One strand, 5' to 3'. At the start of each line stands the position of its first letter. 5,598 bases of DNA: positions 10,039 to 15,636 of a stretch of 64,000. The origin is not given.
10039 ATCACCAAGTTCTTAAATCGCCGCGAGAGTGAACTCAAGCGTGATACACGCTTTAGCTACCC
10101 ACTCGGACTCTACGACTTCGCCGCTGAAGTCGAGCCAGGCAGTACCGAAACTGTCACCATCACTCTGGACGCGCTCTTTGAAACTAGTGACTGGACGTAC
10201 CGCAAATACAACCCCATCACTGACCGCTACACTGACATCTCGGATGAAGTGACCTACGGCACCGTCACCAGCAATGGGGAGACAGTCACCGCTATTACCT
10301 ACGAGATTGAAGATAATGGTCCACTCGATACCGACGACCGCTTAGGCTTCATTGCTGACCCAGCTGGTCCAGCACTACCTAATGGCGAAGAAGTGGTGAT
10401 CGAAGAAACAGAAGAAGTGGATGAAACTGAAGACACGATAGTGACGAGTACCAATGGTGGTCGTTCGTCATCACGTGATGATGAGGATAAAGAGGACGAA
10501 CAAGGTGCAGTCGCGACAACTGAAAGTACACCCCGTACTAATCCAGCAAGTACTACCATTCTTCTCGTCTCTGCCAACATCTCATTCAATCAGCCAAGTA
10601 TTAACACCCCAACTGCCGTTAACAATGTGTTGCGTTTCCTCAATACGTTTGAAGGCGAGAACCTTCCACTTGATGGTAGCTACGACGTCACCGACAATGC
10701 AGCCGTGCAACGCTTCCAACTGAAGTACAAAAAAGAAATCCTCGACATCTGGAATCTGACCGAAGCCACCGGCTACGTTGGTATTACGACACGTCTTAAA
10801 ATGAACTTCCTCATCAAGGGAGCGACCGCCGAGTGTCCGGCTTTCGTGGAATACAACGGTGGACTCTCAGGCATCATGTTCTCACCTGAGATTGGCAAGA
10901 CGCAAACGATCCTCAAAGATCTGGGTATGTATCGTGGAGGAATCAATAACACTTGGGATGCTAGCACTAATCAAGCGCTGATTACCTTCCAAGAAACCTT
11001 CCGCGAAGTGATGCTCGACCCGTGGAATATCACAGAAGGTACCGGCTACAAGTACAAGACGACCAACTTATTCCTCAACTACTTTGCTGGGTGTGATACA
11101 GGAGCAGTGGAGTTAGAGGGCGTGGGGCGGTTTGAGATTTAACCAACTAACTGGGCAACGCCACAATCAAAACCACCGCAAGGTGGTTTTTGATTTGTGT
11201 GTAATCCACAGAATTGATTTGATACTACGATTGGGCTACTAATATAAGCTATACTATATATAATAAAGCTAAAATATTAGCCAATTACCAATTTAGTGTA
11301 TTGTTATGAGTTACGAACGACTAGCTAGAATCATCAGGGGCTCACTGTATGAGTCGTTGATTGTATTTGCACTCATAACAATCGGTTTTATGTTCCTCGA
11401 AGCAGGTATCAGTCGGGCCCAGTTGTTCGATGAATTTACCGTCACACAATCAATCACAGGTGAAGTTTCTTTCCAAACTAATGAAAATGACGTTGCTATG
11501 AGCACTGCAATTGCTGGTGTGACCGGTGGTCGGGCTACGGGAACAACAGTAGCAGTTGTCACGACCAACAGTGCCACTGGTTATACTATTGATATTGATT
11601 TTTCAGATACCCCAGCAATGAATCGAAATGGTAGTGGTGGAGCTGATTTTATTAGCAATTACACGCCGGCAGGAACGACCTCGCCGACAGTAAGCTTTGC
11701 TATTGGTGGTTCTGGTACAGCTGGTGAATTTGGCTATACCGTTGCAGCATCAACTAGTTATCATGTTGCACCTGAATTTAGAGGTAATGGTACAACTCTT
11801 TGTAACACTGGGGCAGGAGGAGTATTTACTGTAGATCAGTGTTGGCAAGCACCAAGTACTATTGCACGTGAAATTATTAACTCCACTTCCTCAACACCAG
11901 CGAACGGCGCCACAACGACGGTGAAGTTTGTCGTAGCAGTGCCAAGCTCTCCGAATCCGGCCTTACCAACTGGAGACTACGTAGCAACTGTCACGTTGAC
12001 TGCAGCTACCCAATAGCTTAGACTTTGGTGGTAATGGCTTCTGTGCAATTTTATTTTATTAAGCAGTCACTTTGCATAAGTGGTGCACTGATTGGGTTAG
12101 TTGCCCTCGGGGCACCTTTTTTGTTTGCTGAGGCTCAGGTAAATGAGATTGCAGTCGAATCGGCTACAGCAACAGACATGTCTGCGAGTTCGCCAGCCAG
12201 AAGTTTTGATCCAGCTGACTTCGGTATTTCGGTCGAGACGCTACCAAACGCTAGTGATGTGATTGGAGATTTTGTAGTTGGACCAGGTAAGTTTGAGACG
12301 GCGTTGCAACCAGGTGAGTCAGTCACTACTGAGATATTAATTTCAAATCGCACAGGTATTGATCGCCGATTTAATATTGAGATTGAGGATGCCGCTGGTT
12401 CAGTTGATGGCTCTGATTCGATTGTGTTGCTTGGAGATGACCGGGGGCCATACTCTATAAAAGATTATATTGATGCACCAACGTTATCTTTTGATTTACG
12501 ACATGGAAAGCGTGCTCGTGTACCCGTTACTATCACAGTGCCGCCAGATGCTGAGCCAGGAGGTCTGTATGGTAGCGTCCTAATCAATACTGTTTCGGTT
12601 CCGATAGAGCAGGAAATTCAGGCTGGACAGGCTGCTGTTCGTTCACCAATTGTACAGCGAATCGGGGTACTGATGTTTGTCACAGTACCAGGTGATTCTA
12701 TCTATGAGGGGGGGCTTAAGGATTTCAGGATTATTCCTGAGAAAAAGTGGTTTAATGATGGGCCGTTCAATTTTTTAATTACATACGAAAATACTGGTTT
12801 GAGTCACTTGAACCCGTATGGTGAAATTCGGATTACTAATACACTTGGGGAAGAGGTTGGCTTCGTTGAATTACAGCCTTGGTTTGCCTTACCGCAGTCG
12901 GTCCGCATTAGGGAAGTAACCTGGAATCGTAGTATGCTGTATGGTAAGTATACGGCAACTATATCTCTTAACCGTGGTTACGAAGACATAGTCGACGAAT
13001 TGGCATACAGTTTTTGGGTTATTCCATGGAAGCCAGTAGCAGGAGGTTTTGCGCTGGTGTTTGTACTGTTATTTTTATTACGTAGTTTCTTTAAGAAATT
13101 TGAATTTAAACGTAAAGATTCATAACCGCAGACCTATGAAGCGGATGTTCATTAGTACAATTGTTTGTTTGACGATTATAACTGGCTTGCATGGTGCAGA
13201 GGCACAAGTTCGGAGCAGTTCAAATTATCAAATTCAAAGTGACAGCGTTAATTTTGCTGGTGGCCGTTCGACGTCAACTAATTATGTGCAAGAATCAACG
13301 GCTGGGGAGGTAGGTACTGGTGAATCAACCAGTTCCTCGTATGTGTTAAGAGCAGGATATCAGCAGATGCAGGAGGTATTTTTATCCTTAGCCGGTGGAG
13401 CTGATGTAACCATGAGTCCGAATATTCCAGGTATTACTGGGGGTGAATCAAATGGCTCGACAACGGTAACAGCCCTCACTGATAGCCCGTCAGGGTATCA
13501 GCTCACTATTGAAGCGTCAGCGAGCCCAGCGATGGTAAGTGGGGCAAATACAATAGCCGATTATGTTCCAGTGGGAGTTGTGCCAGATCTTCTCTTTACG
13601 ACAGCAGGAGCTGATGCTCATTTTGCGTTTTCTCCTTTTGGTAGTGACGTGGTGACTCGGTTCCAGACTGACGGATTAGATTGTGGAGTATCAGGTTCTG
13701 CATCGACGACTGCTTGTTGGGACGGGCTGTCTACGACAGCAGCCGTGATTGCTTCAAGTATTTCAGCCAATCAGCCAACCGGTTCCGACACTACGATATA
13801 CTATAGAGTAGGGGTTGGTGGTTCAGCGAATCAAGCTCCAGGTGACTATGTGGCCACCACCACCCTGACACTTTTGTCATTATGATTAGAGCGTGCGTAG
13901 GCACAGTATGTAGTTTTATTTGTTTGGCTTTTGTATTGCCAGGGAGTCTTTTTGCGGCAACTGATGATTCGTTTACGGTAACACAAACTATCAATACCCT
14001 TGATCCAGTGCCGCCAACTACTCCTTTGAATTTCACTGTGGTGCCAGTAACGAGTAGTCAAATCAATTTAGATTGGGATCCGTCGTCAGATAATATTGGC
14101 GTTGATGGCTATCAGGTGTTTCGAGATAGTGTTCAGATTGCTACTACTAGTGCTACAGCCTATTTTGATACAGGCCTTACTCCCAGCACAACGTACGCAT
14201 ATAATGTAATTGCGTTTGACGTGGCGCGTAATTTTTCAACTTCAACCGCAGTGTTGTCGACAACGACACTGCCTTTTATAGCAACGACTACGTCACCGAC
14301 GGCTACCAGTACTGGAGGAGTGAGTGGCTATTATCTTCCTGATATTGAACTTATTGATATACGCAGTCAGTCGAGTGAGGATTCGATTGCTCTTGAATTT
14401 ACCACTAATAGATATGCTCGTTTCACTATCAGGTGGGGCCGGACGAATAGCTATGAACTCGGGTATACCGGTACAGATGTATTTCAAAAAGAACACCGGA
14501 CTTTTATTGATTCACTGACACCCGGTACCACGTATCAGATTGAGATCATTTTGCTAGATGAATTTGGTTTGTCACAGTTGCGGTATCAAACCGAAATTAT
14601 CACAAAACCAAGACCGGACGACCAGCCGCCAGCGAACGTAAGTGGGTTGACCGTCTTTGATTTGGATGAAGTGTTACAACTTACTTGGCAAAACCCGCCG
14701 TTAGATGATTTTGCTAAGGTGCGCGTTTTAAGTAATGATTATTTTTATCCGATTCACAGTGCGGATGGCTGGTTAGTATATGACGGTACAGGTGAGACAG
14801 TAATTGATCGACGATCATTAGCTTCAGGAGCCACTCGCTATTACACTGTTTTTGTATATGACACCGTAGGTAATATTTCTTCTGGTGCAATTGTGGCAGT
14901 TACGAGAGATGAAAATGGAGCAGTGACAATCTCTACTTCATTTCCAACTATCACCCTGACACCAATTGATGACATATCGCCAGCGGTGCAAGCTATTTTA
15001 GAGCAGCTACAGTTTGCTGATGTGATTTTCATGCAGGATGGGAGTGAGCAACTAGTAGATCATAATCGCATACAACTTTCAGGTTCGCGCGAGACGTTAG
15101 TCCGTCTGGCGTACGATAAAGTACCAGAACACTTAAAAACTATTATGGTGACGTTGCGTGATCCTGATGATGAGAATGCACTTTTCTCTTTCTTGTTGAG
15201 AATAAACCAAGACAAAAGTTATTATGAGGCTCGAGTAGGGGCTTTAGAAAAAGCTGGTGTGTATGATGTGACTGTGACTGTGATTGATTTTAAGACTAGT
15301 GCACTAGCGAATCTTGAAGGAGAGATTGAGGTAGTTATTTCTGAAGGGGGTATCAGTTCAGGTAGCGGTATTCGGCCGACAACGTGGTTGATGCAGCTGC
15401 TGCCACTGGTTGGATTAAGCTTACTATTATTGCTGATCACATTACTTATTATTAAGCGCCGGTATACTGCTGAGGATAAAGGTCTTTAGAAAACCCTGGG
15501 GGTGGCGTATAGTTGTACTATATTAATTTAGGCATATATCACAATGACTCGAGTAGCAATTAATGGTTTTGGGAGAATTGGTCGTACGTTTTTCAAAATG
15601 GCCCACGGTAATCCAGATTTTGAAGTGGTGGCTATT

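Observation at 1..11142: Tandem paralogous giant surface proteins with carbohydrate-esterase-like cores and peptidoglycan-binding C-termini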

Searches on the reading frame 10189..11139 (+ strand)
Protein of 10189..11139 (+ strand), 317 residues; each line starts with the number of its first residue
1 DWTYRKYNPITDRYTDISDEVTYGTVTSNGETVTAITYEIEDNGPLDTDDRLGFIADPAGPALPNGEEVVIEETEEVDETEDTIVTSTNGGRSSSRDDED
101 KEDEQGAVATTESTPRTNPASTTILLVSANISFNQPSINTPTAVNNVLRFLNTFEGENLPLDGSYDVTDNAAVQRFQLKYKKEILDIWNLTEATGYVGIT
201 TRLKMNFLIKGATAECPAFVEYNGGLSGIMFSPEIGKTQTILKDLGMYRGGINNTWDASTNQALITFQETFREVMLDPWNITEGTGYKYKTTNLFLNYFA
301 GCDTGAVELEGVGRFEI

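Call 10: search_protein_families(library=pfam, proteins=[window:10189-11139:+], max_evalue=10)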
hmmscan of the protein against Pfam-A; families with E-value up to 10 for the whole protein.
window:10189-11139:+ (317 aa): 2 families
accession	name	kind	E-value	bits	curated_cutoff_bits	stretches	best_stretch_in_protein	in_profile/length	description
PF01471.23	PG_binding_1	-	2.3e-06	28.1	23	2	233-271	3-41/57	Putative peptidoglycan binding domain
PF08823.16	PG_binding_2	-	0.099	13.4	21.1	1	235-270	18-53/74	Putative peptidoglycan binding domain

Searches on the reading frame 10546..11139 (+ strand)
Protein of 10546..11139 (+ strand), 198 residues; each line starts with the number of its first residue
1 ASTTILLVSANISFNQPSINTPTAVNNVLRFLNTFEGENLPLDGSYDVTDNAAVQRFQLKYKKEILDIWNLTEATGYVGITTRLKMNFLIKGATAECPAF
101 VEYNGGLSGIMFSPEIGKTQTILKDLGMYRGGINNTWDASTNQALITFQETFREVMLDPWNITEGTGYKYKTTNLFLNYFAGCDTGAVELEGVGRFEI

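Call 74: search_solved_structures(query=window:10546-11139:+, max_evalue=5, show_alignments=2)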
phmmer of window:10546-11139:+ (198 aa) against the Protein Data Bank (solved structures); distinct sequences matched with E-value up to 5: 1.
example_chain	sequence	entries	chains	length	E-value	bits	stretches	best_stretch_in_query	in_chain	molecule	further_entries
5nuh_A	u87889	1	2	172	0.31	14.2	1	51-162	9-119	Protein Nef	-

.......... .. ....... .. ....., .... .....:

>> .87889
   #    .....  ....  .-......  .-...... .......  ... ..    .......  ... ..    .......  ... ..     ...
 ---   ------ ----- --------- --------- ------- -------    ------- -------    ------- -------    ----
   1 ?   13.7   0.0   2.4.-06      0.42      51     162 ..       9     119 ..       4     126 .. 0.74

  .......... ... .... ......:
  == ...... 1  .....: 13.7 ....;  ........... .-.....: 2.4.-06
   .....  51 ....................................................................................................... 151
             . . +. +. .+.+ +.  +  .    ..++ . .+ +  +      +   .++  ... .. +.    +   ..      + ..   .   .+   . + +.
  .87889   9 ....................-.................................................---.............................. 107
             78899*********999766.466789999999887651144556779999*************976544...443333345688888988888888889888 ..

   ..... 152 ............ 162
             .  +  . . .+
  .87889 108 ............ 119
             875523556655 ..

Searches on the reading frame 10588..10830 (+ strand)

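Call 75: search_protein_families(library=pfam, proteins=[window:10588-10830:+], max_evalue=1)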
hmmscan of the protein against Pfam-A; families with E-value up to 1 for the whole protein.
window:10588-10830:+ (81 aa): 1 family
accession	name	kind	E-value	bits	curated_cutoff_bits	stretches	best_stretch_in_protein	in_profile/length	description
PF01471.23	PG_binding_1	-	0.038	14.6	23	1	11-47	5-41/57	Putative peptidoglycan binding domain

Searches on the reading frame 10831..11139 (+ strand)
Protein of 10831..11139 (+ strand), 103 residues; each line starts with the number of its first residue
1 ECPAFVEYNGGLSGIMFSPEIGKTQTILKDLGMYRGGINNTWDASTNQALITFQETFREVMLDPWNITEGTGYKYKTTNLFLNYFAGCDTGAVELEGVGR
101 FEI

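Call 75: search_protein_families(library=pfam, proteins=[window:10831-11139:+], max_evalue=1)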
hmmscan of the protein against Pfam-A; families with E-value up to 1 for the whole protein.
window:10831-11139:+ (103 aa): 2 families
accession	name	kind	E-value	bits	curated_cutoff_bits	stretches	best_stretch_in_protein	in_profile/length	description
PF01471.23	PG_binding_1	-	0.00083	19.9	23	1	19-57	3-41/57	Putative peptidoglycan binding domain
PF08823.16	PG_binding_2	-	0.024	15.3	21.1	1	21-56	18-53/74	Putative peptidoglycan binding domain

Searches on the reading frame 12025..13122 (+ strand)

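Call 18: search_protein_families(library=pfam, proteins=[window:12025-13122:+], max_evalue=0.001)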
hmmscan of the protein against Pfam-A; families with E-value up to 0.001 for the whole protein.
window:12025-13122:+ (366 aa): 1 family
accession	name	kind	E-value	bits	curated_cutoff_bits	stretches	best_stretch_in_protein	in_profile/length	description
PF06030.18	WxLIP_PGBD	-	0.00039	20.9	27.3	1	90-187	19-119/121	WxL Interacting Protein, peptidoglycan binding domain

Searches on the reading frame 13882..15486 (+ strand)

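Call 18: search_protein_families(library=pfam, proteins=[window:13882-15486:+], max_evalue=0.001)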
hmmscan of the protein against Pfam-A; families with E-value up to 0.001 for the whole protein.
window:13882-15486:+ (535 aa): 2 families
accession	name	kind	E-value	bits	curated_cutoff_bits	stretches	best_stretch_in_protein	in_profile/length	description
PF00041.27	fn3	-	2.9e-11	43.9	25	1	47-115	2-72/84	Fibronectin type III domain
PF16656.11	Pur_ac_phosph_N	-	0.00094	20.1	30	0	61-113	30-82/93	Purple acid Phosphatase, N-terminal domain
